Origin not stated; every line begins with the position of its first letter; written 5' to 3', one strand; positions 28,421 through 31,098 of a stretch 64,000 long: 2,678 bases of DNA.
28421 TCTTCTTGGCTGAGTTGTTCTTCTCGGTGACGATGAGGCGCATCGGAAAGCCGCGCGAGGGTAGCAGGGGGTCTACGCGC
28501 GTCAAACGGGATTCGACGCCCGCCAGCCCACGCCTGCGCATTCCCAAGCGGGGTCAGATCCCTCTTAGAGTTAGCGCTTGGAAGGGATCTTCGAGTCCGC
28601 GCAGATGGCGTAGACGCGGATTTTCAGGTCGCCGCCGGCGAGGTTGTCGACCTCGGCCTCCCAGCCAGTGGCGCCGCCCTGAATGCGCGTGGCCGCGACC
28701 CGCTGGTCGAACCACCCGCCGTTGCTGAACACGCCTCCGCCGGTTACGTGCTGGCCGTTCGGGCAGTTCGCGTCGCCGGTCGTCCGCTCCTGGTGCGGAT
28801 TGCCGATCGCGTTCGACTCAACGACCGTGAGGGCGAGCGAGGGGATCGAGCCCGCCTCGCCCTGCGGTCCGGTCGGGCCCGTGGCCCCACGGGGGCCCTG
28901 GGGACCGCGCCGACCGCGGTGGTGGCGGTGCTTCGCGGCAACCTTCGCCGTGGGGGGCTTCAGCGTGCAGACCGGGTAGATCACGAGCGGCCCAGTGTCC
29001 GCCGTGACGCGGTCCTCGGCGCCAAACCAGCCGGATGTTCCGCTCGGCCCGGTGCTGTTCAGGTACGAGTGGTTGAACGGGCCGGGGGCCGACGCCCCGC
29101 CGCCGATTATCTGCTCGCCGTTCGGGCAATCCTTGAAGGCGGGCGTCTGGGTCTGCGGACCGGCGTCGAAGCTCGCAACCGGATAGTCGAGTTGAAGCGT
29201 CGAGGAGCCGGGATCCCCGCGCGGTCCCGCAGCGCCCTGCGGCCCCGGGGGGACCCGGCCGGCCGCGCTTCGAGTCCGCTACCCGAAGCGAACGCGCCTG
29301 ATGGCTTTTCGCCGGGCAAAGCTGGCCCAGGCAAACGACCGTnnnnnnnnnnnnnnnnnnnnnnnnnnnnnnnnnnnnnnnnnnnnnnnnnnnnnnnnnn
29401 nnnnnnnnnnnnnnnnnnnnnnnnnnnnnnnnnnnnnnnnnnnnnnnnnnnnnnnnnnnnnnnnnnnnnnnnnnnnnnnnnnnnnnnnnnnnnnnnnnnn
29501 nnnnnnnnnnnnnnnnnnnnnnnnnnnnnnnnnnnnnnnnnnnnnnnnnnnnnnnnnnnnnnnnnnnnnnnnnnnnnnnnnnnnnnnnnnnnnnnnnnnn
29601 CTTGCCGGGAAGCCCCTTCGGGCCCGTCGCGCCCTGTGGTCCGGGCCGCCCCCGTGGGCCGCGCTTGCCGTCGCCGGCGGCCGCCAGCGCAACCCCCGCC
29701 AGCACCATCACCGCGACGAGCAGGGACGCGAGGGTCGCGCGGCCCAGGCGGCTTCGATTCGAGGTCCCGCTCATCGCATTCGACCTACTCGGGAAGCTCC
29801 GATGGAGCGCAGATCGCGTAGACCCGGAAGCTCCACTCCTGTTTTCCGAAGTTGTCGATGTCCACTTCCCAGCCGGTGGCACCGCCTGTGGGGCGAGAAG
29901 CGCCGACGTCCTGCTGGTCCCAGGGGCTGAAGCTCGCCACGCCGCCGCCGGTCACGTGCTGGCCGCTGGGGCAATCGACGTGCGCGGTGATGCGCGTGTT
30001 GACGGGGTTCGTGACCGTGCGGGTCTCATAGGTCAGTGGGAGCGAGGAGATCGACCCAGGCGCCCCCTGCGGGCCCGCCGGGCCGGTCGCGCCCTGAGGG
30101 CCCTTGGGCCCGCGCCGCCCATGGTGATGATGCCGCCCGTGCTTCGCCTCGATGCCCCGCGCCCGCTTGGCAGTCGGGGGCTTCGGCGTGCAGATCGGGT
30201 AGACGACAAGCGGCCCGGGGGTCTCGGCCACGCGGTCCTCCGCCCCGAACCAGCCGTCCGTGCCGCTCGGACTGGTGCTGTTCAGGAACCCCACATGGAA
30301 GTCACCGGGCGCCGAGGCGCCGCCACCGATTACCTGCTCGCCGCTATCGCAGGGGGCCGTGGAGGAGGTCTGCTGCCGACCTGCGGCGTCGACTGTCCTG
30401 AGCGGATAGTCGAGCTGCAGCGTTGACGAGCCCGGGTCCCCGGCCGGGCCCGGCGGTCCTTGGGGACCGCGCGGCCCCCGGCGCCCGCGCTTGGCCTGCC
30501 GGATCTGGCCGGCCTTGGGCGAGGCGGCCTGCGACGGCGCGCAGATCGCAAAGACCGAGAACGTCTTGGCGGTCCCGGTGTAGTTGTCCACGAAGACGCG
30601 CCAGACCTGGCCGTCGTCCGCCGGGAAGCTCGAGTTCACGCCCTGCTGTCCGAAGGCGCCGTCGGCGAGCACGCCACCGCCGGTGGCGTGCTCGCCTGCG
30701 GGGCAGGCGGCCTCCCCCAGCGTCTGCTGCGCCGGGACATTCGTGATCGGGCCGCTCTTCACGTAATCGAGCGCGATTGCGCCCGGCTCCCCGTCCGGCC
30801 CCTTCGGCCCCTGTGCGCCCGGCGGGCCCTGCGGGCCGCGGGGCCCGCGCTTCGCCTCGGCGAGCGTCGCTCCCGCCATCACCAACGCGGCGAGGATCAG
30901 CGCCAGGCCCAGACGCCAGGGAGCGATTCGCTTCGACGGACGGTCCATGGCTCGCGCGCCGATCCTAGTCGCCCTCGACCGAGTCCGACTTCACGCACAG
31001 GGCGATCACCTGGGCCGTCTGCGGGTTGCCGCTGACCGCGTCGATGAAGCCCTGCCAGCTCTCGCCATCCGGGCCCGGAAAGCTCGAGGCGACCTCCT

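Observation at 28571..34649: Tandem array of secreted beads-on-a-string proteins: short collagen-like stalks alternating with an unassigned two-Cys CPxG..TGGG domain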

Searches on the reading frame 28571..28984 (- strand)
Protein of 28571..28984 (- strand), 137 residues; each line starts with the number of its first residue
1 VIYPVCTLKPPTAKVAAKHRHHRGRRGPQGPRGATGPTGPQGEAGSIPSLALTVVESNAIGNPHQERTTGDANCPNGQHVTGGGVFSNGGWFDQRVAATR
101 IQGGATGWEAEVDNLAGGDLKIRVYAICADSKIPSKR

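Call 3: search_protein_families(library=pfam, proteins=[window:28571-28984:-], max_evalue=1)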
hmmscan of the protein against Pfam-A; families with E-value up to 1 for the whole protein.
window:28571-28984:- (137 aa): 1 family
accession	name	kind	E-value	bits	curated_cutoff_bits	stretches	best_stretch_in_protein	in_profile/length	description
PF01391.23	Collagen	-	0.0004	20.5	27.2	1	24-45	7-28/60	Collagen triple helix repeat (20 copies)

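Call 4: search_protein_families(library=ncbifam, proteins=[window:28571-28984:-], max_evalue=1)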
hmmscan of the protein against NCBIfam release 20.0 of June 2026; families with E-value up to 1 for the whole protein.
window:28571-28984:- (137 aa): 2 families
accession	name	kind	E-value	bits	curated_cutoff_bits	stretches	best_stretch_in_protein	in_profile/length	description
NF038329.2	gly_rich_SclB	equivalog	0.021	13.8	325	1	20-49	116-145/442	LPXTG-anchored collagen-like adhesin Scl2/SclB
NF038330.1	adhesin_SclA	exception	0.023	14.3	400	1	23-45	170-192/405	LPXTG-anchored collagen-like adhesin Scl1/SclA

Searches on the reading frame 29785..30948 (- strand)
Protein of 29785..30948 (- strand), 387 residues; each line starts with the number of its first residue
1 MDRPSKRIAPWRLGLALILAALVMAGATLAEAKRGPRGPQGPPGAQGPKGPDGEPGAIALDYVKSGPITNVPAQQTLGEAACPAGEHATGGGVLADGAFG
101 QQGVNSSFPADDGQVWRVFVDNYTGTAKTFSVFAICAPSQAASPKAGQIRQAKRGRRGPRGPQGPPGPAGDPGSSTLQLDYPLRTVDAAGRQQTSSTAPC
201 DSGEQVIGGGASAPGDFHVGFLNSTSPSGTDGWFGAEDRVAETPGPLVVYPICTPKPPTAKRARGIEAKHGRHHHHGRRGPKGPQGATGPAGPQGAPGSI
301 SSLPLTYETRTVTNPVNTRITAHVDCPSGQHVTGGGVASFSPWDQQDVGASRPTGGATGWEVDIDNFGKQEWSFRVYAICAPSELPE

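Call 3: search_protein_families(library=pfam, proteins=[window:29785-30948:-], max_evalue=1)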
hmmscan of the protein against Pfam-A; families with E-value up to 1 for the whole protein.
window:29785-30948:- (387 aa): 1 family
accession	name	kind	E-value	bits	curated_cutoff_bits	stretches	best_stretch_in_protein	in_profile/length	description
PF01391.23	Collagen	-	7.9e-10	38.8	27.2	3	28-57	24-53/60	Collagen triple helix repeat (20 copies)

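Call 4: search_protein_families(library=ncbifam, proteins=[window:29785-30948:-], max_evalue=1)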
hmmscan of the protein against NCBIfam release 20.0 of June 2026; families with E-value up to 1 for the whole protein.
window:29785-30948:- (387 aa): 4 families
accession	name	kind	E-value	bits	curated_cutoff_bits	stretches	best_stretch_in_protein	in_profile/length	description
NF038329.2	gly_rich_SclB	equivalog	1.3e-07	30.9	325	1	11-298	99-331/442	LPXTG-anchored collagen-like adhesin Scl2/SclB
NF038330.1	adhesin_SclA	exception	0.0015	18.2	400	2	151-298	110-246/405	LPXTG-anchored collagen-like adhesin Scl1/SclA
NF046116.1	adhesin_Lcl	equivalog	0.11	11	500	1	139-298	56-204/431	collagen-like adhesin Lcl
NF038313.3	HisXaaSer_A4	exception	0.28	12.1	55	1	264-299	54-89/93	His-Xaa-Ser repeat protein HxsA4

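Call 48: predict_structure(alignment_id=A4)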
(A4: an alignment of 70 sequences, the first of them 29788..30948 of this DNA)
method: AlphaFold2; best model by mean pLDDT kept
length: 387 residues; sequences in the alignment: 70
mean_pLDDT: 80.9   pTM: 0.75
mean pLDDT of the five models: 80.9, 80.8, 80.6, 80.5, 79.9
residues with pLDDT >= 90: 234; 70-90: 18; 50-70: 92; < 50: 43
segments of 3 or more residues with pLDDT < 50: 1-12, 24-33, 146-148, 164-168, 170-172
pLDDT, mean of each block of 10 residues (from residue 1): 44 50 47 51 58 67 97 98 96 97 98 97 98 95 55 55 48 73 97 98 96 96 98 98 98 87 56 53 54 56 92 98 97 97 97 94 98 98 72
secondary structure, 60 per line:
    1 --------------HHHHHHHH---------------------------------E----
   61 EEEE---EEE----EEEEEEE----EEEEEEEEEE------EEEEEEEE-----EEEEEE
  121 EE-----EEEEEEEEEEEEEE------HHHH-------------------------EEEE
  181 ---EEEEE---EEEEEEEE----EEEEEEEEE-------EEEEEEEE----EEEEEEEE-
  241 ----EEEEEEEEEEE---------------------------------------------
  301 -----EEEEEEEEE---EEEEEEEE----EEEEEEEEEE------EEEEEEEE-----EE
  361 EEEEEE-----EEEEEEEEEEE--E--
elements in order: H15-22 E61-64 E68-70 E75-81 E86-95 E102-109 E115-122 E128-141 H148-151 E177-180 E184-188 E192-199 E204-212 E220-227 E232-239 E245-255 E306-314 E318-325 E330-339 E346-353 E359-366 E372-382
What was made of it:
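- On Collagen-like proteins (Pfam PF01391; triple-helix formers): AlphaFold monomer confidence is 45-67 in the runs (call 48).
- On Double-layered beta-prism (PCSK9 V-domain / APCbeta): Met on a predicted structure only: pTM 0.75 (call 48).
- Full-length gene 2 has modules at pLDDT >95 and pTM 0.75, although a third of the chain is low-confidence linker (call 48). AlphaFold gives only pLDDT 45-67 for the GXY runs (call 48). The AlphaFold monomer is compact at pTM 0.75 (call 48). AlphaFold confidence is low there (call 48).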

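Call 50: fold_search(model_id=the predicted structure, library=pdb)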
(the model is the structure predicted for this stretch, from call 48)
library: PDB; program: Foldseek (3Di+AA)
matches with E <= 10: 872; with E <= 0.001: 29
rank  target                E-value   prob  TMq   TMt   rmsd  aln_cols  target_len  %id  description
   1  2p4e_A                1.7e-08  1.00  0.39  0.32   6.2       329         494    9  Crystal Structure of PCSK9 (released 2007-04-10)
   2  4ne9_A                4.1e-08  1.00  0.39  0.31   6.2       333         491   10  PCSK9 in complex with LDLR peptide (released 2014-09-10)
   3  2pmw_B                8.2e-08  1.00  0.39  0.32   6.9       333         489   11  The Crystal Structure of Proprotein convertase subtilisin kexin type 9 (PCSK9) (released 2007-05-08)
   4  7anq_A                8.6e-08  1.00  0.40  0.63   6.6       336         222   10  Complete PCSK9 C-ter domain in complex with VHH P1.40 (released 2021-10-20)
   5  8wfr_B                1.7e-07  1.00  0.38  0.31   6.6       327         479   10  The Crystal Structure of PCSK9 from Biortus. (released 2023-11-22)
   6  6u2p_B                2.1e-07  1.00  0.36  0.30   7.3       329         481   11  PCSK9 in complex with compound 5 (released 2019-11-06)
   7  5oca_B                2.2e-07  1.00  0.37  0.30   6.6       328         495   10  PCSK9:Fab Complex with Dextran Sulfate (released 2017-09-20)
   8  4ne9_B                2.4e-07  1.00  0.39  0.31   5.9       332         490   10  PCSK9 in complex with LDLR peptide (released 2014-09-10)
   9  3m0c_B                4.0e-07  1.00  0.35  0.29   8.4       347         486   10  The X-ray Crystal Structure of PCSK9 in Complex with the LDL receptor (released 2011-03-16)
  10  7pln_A                4.2e-07  1.00  0.25  0.35  12.7       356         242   10  Structure of the APCbeta domain of Plasmodium vivax perforin-like protein 1 (released 2022-06-29)
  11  4k8r_B                4.4e-07  1.00  0.38  0.31   6.2       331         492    9  An Antibody Against the C-terminal Domain of PCSK9 lowers LDL Cholesterol Levels in vivo (released 2013-05-08)
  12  2qtw_B                4.7e-07  1.00  0.34  0.28   7.6       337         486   10  The Crystal Structure of PCSK9 at 1.9 Angstroms Resolution Reveals structural homology to Resistin within the C-termin (released 2007-09-18)
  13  6u26_B                5.5e-07  1.00  0.35  0.29   7.7       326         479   11  PCSK9 in complex with compound 16 (released 2019-11-06)
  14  3sqo_A                7.5e-07  1.00  0.38  0.31   7.4       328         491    9  PCSK9 J16 Fab complex (released 2012-05-16)
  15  6u3i_A                7.5e-07  1.00  0.35  0.25   7.7       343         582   12  Design of organo-peptides as bipartite PCSK9 antagonists (released 2020-02-05)
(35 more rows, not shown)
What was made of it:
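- On Double-layered beta-prism (PCSK9 V-domain / APCbeta): Foldseek gives PCSK9 CTD at E 1.7e-8 with TM 0.63 and APCbeta at E 4e-7 (call 50).
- Closest known: PCSK9 C-terminal V-domain. Same: It is the best structural match of the gene 2 model (E 1.7e-8; TM 0.63 on the whole 222-aa domain; call 50).
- Closest known: APCbeta domain of apicomplexan perforin-like proteins. Same: Foldseek gives E 4e-7 to 9e-6 (call 50).
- Closest known: Resistin / RELM hormones. Same: The title of PDB entry 2qtw (call 50) states that the PCSK9 C-terminal domain is structurally homologous to resistin.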

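Call 61: search_protein_families(library=phrogs, proteins=[window:29785-30948:-], max_evalue=0.01)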
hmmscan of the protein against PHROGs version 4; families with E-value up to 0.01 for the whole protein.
window:29785-30948:- (387 aa): 20 families
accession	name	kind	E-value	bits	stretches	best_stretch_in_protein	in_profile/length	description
phrog_22681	-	DNA, RNA and nucleotide metabolism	1.1e-12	49.1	2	263-304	100-141/157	DNA polymerase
phrog_9328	-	unknown function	3.7e-12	47.3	1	18-66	22-71/94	-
phrog_10972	-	tail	1.6e-10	42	3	271-297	166-192/343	tail fiber protein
phrog_819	-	tail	9.9e-10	38.2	1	30-314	521-741/1024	tail protein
phrog_8981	-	unknown function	2.5e-09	38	1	27-57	22-55/58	-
phrog_13419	-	unknown function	8.6e-09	36.1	1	17-55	10-45/50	-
phrog_3904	-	tail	2.7e-08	33.6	1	35-315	671-825/1086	tail fiber protein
phrog_3449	-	tail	3.1e-08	33.3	2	31-59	38-66/549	tail collar protein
phrog_5073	-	tail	2.2e-05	24.7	1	142-300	95-204/519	tail fiber protein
phrog_13286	-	tail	3.1e-05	23.5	0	266-299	90-123/662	tail protein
phrog_8524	-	unknown function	3.3e-05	24.2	1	269-338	113-179/273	-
phrog_25888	-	unknown function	9.5e-05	22.8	0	264-317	238-291/325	-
phrog_1806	-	tail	0.00015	22.2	1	32-130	136-244/276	collagen like minor tail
phrog_4013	-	unknown function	0.00019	21.2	0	144-175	113-144/659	-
phrog_1658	-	unknown function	0.00029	21.6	0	261-299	63-101/239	-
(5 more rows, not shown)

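Call 64: find_encoding_contigs(protein=window:29785-30948:-, flank=1000, max_places=3)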
Protein window:29785-30948:- (387 aa): no gene with exactly this product is on record in the collection.
